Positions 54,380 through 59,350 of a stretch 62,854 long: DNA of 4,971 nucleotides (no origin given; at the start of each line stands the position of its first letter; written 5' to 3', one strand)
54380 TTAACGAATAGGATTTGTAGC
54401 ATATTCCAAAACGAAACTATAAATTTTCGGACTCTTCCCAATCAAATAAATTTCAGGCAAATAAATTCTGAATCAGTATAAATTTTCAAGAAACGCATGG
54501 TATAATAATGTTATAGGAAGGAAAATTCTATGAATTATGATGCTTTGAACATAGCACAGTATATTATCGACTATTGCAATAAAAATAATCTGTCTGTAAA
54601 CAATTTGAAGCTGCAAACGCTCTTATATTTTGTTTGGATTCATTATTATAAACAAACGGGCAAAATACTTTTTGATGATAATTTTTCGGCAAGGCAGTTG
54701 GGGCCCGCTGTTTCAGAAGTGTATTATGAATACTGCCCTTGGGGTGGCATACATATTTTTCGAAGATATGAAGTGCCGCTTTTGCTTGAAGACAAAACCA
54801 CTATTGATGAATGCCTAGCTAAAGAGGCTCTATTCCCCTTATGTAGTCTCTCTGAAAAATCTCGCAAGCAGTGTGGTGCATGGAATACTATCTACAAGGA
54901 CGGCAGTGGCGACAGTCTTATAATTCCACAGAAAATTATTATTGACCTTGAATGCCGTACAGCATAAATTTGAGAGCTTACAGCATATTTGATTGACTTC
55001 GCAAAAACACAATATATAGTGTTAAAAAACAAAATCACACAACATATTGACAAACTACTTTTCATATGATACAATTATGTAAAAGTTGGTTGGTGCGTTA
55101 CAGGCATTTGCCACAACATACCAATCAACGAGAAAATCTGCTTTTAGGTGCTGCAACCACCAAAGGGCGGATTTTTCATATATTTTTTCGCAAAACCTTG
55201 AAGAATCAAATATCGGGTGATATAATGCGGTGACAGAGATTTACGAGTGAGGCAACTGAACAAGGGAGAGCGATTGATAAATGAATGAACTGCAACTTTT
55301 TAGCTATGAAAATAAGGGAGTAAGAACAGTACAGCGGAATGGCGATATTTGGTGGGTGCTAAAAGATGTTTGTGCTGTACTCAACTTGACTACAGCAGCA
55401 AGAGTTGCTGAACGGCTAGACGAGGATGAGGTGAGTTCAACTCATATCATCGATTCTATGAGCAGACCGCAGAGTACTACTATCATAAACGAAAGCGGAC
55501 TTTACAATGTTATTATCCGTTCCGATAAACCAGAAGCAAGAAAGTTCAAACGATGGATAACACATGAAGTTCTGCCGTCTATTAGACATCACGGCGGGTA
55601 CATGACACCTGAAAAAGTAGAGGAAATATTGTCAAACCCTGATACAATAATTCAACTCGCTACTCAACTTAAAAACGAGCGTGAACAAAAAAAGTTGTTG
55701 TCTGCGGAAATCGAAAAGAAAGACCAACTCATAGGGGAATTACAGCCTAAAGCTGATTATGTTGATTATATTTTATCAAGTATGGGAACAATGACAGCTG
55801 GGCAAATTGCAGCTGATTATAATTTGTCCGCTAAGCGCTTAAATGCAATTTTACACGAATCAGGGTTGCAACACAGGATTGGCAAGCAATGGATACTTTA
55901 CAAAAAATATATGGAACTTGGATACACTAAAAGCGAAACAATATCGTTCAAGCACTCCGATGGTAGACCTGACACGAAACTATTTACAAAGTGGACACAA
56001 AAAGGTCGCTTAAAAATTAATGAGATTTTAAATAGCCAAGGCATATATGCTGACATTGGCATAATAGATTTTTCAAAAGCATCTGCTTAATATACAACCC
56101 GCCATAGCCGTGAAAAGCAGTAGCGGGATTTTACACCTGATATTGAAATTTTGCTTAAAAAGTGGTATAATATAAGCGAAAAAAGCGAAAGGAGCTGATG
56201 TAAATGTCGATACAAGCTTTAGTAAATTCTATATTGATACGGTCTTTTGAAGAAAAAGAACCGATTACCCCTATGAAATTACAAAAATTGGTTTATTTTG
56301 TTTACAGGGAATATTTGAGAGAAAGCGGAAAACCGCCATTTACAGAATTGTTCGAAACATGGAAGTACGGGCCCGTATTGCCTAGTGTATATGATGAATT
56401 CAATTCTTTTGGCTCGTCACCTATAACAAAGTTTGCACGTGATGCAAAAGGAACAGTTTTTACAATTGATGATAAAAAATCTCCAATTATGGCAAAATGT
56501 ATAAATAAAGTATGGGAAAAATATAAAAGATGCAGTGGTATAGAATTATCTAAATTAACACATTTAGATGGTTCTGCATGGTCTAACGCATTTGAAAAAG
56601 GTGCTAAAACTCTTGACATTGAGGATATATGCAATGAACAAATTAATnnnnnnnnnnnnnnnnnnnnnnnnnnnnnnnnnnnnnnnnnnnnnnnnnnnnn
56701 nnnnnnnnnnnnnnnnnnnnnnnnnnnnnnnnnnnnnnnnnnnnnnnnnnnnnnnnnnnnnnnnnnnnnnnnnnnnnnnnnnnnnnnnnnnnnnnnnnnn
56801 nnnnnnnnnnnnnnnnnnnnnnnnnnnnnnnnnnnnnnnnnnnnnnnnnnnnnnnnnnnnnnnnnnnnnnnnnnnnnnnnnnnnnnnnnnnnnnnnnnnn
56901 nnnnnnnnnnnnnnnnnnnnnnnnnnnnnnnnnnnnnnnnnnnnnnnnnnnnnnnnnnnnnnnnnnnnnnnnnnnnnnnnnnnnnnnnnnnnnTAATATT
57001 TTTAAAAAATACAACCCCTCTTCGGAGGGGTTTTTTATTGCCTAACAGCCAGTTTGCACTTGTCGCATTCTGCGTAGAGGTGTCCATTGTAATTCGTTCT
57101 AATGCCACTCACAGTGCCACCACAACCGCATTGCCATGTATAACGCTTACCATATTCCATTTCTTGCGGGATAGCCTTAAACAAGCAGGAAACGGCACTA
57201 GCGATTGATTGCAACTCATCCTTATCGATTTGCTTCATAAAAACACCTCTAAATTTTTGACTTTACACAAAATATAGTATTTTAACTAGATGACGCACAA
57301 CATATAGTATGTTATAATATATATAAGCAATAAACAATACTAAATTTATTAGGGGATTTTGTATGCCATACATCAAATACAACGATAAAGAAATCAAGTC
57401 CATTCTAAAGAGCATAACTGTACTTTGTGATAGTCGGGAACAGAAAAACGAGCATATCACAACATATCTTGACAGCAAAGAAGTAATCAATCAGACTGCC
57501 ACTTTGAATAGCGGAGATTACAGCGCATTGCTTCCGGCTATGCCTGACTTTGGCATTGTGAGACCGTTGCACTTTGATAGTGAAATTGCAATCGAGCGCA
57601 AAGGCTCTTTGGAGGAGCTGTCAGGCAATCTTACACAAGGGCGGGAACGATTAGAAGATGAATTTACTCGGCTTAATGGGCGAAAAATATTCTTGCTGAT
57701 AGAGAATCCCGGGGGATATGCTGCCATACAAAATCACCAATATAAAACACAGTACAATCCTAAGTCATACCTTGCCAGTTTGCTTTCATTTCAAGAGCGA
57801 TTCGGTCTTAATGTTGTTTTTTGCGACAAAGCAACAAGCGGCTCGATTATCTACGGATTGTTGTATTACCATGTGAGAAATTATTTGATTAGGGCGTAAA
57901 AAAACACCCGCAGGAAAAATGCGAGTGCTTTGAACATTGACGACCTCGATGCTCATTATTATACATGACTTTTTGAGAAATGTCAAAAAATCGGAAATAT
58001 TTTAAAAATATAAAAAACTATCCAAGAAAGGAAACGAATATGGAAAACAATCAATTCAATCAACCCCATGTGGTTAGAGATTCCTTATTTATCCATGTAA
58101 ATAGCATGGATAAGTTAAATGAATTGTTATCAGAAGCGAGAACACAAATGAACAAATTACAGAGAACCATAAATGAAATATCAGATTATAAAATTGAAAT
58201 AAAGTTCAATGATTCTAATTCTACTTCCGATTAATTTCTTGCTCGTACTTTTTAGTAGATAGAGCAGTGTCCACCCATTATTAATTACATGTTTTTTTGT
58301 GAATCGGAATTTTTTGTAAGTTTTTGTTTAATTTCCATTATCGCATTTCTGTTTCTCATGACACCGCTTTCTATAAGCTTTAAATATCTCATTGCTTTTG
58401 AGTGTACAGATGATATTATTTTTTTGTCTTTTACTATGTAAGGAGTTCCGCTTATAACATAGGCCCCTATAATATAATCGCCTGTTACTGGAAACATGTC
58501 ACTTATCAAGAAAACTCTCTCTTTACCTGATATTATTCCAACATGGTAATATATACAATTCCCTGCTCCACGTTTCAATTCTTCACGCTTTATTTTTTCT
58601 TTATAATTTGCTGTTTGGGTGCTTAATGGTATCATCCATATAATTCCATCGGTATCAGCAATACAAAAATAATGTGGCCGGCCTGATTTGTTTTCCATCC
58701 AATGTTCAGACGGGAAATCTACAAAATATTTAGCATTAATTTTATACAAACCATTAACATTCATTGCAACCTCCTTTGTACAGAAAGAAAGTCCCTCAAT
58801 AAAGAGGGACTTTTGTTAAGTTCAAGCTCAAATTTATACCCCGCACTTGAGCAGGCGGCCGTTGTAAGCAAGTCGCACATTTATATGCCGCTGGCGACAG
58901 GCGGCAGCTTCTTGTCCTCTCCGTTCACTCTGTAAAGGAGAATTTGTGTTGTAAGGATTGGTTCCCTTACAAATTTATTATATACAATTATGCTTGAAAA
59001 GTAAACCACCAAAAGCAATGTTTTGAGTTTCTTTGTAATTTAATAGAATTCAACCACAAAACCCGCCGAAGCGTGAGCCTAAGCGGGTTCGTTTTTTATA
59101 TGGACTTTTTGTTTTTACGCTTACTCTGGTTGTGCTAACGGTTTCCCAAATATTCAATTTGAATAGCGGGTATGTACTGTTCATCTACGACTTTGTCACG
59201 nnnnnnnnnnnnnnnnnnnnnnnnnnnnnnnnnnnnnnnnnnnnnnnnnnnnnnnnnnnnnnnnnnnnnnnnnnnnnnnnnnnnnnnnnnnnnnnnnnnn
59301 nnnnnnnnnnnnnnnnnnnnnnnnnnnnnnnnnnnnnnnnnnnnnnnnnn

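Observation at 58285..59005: Promoter, tandem-repeat RNA, terminator and ToxN/CptN-like ORF: candidate type III toxin-antitoxin locus carried by the phage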

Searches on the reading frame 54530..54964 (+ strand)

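Call 22: search_protein_families(library=pfam, proteins=[window:54530-54964:+], max_evalue=0.01)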
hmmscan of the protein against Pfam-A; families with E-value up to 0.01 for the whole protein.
window:54530-54964:+ (145 aa): 1 family
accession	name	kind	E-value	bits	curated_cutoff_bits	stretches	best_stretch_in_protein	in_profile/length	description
PF13274.11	SocA_Panacea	-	1.9e-06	29.2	25.7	1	28-73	1-46/113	Antitoxin SocA-like, Panacea domain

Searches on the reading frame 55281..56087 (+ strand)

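Call 21: search_protein_families(library=phrogs, proteins=[window:55281-56087:+], max_evalue=0.00001)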
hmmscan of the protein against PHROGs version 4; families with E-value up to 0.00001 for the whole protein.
window:55281-56087:+ (269 aa): 14 families
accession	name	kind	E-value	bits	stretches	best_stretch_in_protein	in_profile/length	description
phrog_130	-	transcription regulation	4.7e-92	310.5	1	1-259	157-417/480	anti-repressor Ant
phrog_2899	-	transcription regulation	1.2e-41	144.1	1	1-169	4-174/263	anti-repressor Ant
phrog_463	-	transcription regulation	1.5e-35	123.9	1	1-147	2-150/250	anti-repressor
phrog_63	-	transcription regulation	5.1e-35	122.6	1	51-253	171-359/431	anti-repressor Ant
phrog_2593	-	transcription regulation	2.9e-33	116.7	1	1-157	19-186/255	anti-repressor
phrog_245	-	transcription regulation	1.5e-27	97.9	1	2-136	39-166/319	anti-repressor Ant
phrog_7940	-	unknown function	4.9e-26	92.8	1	1-110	1-110/252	-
phrog_2011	-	transcription regulation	2e-25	91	1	1-132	1-142/275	anti-repressor Ant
phrog_25722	-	unknown function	8.3e-25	88.3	1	1-113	1-114/150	-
phrog_5060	-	transcription regulation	4e-24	86.9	1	3-137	6-147/224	anti-repressor Ant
phrog_9976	-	transcription regulation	2.3e-23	84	1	8-105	5-102/188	anti-repressor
phrog_25289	-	unknown function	1.1e-21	77.9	1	187-259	1-73/79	-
phrog_2977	-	transcription regulation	1.2e-18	68.3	1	1-84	61-148/150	anti-repressor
phrog_7347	-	unknown function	1.3e-10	42.4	1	65-117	5-56/78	-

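Call 22: search_protein_families(library=pfam, proteins=[window:55281-56087:+], max_evalue=0.01)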
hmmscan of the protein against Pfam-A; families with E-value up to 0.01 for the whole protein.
window:55281-56087:+ (269 aa): 2 families
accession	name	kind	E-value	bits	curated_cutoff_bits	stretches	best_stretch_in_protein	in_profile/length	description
PF03374.19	ANT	-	7.7e-31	107.1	25.3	1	149-251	2-106/108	Phage antirepressor protein KilAC domain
PF02498.22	Bro-N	-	6.1e-23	81.7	25.6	1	14-99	2-96/96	BRO family, N-terminal domain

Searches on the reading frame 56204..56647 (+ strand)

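Call 22: search_protein_families(library=pfam, proteins=[window:56204-56647:+], max_evalue=0.01)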
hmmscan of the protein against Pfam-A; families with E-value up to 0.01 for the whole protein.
window:56204-56647:+ (148 aa): 1 family
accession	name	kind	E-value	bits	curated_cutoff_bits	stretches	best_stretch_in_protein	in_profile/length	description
PF13274.11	SocA_Panacea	-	9.3e-21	75.3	25.7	1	26-126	1-112/113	Antitoxin SocA-like, Panacea domain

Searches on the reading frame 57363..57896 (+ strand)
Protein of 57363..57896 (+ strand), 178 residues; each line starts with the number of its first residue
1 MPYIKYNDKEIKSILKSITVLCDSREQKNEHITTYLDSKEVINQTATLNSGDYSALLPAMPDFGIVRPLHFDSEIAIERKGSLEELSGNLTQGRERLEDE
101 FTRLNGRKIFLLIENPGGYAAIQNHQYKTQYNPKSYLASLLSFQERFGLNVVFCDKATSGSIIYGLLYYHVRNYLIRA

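Call 21: search_protein_families(library=phrogs, proteins=[window:57363-57896:+], max_evalue=0.00001)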
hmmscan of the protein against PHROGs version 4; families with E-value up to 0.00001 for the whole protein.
window:57363-57896:+ (178 aa): 1 family
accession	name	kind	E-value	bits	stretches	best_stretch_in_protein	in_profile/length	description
phrog_3490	-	DNA, RNA and nucleotide metabolism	6e-47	160.9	1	10-175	1-170/175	ERCC4-type nuclease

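Call 22: search_protein_families(library=pfam, proteins=[window:57363-57896:+], max_evalue=0.01)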
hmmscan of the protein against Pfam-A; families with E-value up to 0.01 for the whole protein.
window:57363-57896:+ (178 aa): 1 family
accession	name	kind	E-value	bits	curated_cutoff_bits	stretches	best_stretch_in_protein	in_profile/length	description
PF02732.21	ERCC4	-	1.7e-13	51.1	24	1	23-163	2-137/140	ERCC4 domain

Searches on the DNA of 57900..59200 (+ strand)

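Call 10: search_rna_families(source=window, start=58200, end=59200, threshold=evalue, max_evalue=10, show_alignments=3)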
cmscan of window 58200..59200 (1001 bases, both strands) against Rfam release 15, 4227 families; matches with E-value up to 10: 10.
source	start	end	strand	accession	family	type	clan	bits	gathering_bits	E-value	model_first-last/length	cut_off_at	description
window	58741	58822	+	RF02075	STnc230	Gene; sRNA;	-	24.6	50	0.47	1-83/83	no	Enterobacterial sRNA STnc230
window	59011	59126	-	RF01396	isrN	Gene; sRNA;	-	22.3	44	0.017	1-143/143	no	isrN Hfq binding RNA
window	58967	59094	+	RF02618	SSRC34_2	Gene; sRNA;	-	21.3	48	0.88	1-125/125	no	Streptococcus sRNA 34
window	58779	58862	-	RF02075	STnc230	Gene; sRNA;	-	20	50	4.2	1-83/83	no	Enterobacterial sRNA STnc230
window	58775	58822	-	RF02362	Yfr10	Gene; sRNA;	-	19.4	43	5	1-78/78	no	Cyanobacterial functional RNA 10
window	58402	58435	+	RF04328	snR107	Gene; snRNA; snoRNA; CD-box;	-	19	44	1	1-118/118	no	Fungal C/D box small nucleolar RNA 107 family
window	58989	59096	+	RF00513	Trp_leader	Cis-reg; leader;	-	16.4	41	2.7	1-100/100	no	Tryptophan operon leader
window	58798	58827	+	RF01337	CRISPR-DR24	Gene; CRISPR;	-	15.8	35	6.1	1-30/30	no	CRISPR RNA direct repeat element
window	58942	59039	-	RF00263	SNORA68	Gene; snRNA; snoRNA; HACA-box;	-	15.3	43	6.3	1-133/133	no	Small nucleolar RNA SNORA68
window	59058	59091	-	RF02224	sX5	Gene; sRNA;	-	15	50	3.1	1-49/49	no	Xanthomonadaceae sRNA sX5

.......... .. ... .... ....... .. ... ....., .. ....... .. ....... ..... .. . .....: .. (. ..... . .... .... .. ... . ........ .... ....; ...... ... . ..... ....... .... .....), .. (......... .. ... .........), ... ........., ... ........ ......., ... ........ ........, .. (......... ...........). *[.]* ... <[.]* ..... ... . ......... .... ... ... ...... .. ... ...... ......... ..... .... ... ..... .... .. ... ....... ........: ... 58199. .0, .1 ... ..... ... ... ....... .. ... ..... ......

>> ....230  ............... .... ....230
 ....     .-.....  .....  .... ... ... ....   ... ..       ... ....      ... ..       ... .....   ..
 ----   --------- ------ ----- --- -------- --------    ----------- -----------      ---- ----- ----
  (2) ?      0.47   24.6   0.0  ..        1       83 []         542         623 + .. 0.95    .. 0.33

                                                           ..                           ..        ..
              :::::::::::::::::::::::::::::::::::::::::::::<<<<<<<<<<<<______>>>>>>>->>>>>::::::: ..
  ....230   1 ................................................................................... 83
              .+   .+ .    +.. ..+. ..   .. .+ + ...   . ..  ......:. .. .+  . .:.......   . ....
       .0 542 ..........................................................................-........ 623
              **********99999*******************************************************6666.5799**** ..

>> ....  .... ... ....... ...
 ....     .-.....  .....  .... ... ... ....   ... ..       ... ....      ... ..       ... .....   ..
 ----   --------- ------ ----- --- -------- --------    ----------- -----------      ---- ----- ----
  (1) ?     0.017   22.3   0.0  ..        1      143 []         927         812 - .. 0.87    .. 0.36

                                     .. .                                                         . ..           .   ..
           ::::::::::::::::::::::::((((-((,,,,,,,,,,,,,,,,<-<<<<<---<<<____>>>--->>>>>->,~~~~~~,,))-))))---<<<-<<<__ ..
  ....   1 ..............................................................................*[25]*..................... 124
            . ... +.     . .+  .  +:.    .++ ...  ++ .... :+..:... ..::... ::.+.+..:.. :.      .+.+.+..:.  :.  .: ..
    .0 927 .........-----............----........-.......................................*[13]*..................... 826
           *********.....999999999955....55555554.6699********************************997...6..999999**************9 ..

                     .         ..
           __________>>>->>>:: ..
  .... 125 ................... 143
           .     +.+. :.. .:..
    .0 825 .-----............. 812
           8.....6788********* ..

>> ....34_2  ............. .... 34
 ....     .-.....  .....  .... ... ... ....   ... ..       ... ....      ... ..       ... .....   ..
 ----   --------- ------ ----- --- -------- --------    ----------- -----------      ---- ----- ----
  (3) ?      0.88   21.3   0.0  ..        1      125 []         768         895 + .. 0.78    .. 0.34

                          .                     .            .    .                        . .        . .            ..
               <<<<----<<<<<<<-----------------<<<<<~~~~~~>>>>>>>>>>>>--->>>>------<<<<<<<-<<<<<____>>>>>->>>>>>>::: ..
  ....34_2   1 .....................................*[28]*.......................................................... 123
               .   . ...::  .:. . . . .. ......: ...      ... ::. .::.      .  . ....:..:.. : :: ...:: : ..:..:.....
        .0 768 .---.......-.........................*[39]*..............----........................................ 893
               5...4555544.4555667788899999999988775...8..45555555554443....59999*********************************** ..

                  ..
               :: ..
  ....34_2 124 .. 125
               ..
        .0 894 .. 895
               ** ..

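Call 13: search_dna_similar(query=window:57900-59200:+, collection=phages, mode=distant, max_rows=20)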
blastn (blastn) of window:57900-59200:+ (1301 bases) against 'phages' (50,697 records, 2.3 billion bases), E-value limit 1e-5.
No match.
